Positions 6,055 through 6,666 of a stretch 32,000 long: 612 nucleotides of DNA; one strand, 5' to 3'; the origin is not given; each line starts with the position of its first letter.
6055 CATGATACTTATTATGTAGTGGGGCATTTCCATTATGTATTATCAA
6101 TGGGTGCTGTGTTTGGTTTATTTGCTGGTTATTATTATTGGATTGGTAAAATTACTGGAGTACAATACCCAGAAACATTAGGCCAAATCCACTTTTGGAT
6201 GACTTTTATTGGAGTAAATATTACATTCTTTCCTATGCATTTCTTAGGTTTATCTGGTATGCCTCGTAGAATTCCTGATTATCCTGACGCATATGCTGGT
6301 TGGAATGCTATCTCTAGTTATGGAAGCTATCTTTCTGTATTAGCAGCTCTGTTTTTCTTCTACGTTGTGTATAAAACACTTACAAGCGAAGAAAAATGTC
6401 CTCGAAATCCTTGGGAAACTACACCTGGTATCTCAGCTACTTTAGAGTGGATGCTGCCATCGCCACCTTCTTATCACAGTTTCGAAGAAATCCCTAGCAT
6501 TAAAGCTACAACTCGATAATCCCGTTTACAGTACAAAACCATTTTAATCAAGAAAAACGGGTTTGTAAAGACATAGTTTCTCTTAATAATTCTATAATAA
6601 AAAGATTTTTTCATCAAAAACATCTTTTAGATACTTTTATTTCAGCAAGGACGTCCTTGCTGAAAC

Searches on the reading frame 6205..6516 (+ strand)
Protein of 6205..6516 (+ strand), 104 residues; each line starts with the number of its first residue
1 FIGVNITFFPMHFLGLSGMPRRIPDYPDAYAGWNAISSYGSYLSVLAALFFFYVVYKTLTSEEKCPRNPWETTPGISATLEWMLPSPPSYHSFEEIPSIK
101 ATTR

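Call 13: find_homologous_proteins(query=window:6205-6516:+, max_evalue=1e-10)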
Query seq(104 aa) (104 aa): 1623 proteins with E <= 1e-10 among 1820 candidates; the best 120 are listed.
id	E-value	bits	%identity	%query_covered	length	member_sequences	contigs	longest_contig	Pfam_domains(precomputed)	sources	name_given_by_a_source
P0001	1.3e-55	204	83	98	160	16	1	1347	PF00115.26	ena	-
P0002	7.8e-55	202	83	98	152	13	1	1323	PF00115.26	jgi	-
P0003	8.2e-55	202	83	98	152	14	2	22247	PF00115.26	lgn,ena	-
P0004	6.0e-54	199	82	97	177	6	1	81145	PF00115.26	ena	-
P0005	8.1e-54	198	83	98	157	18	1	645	PF00115.26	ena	-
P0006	1.4e-53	198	79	98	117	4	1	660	PF00115.26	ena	-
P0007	2.1e-53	197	83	96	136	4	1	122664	PF00115.26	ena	-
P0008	1.0e-52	195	80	97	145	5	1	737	PF00115.26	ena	-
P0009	2.0e-52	194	78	98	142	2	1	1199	PF00115.26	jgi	jgi:heme/copper-type cytochrome/quinol oxidase subunit 1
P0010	2.9e-52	193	78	99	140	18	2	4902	PF00115.26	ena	-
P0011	3.4e-52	193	79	98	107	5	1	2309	PF00115.26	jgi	jgi:heme/copper-type cytochrome/quinol oxidase subunit 1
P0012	4.0e-52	193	78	98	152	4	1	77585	PF00115.26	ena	-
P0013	7.4e-52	192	78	98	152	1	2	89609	PF00115.26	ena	-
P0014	9.2e-52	192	78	98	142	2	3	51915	PF00115.26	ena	-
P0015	8.0e-51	189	75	98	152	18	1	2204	PF00115.26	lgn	-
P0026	2.2e-47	178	90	83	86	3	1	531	-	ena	-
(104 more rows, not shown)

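Call 15: find_encoding_contigs(protein=P0026, flank=10000, max_places=10)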
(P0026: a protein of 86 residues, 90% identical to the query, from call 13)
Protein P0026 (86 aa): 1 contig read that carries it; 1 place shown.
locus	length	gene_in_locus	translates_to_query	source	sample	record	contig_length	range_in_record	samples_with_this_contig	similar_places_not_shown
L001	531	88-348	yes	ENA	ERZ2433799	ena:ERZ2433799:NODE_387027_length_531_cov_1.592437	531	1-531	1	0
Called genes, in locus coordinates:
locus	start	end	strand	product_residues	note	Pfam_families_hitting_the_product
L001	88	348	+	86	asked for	-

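Call 16: list_cluster_members(proteins=[P0026, P0001, P0004, P0005])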
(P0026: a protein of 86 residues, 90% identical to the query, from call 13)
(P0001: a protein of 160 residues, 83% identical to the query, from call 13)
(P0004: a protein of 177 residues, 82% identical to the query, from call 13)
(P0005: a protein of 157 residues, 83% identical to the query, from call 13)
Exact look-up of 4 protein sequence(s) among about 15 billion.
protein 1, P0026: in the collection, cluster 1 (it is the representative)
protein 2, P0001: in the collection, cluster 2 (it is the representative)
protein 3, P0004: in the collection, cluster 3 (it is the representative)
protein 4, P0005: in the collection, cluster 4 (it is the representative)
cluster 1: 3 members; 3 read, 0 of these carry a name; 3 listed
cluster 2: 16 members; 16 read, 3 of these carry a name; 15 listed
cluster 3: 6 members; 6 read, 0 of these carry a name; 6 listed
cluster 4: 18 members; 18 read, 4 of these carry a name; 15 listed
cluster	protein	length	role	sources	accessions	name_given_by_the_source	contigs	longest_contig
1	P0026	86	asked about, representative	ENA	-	-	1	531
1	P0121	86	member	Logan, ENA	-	-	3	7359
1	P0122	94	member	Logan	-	-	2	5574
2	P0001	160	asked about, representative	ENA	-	-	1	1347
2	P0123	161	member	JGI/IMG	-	heme/copper-type cytochrome/quinol oxidase subunit 1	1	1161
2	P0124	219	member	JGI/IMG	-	heme/copper-type cytochrome/quinol oxidase subunit 1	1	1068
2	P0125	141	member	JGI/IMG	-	heme/copper-type cytochrome/quinol oxidase subunit 1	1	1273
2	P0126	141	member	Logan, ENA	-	-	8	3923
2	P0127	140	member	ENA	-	-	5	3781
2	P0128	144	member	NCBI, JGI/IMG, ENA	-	-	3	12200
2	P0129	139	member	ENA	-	-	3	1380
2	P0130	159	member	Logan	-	-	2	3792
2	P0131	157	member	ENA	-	-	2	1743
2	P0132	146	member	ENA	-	-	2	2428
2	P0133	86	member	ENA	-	-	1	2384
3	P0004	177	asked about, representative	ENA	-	-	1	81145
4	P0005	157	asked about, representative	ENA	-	-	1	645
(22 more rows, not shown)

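Call 19: find_encoding_contigs(protein=P0121, flank=10000, max_places=10)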
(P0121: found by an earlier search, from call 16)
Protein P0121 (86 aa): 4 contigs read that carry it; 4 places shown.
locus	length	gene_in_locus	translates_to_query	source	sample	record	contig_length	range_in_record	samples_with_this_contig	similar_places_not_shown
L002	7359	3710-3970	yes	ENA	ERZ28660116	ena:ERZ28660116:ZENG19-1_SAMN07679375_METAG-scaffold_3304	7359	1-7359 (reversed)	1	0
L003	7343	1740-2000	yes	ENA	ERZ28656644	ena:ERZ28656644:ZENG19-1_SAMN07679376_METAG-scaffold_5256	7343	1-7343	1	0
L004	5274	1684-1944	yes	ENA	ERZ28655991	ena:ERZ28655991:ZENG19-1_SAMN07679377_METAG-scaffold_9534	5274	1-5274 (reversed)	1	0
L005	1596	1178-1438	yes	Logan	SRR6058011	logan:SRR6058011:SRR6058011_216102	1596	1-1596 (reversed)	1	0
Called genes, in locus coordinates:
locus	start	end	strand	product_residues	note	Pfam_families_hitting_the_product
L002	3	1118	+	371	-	?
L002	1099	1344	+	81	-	PF00115:COX1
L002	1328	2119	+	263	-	PF00961:LAGLIDADG_1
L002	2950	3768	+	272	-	PF01541:GIY-YIG, PF07460:NUMOD3 (faint)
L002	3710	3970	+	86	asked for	-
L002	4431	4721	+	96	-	-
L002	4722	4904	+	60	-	-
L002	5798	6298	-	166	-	-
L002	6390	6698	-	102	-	-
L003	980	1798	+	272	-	PF01541:GIY-YIG, PF07460:NUMOD3 (faint)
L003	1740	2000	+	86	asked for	-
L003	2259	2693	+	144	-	-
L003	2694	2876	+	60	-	-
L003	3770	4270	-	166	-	-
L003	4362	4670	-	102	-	-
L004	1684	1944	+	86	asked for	-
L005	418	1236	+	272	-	PF01541:GIY-YIG, PF07460:NUMOD3 (faint)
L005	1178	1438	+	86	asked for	-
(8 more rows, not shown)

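Call 20: find_encoding_contigs(protein=P0122, flank=10000, max_places=10)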
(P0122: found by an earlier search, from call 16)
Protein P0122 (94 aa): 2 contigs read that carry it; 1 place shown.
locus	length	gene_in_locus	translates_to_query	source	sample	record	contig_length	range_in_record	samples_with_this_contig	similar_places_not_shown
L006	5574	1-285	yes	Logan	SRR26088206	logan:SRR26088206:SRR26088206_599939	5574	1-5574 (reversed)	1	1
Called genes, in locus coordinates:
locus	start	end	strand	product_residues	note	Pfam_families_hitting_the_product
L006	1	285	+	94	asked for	?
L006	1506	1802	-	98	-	-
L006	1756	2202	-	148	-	PF01541:GIY-YIG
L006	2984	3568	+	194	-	-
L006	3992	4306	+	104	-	-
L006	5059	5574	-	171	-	?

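Call 21: find_encoding_contigs(protein=P0133, flank=10000, max_places=10)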
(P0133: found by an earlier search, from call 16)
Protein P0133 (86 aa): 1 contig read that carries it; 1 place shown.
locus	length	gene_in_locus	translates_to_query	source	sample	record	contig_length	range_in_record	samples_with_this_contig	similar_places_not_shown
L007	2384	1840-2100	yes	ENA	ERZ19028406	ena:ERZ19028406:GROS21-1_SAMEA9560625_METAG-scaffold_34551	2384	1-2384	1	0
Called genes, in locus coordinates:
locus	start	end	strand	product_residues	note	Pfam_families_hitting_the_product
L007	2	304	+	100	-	?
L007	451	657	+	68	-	-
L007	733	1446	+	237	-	PF00961:LAGLIDADG_1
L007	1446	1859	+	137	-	PF00115:COX1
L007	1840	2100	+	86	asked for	-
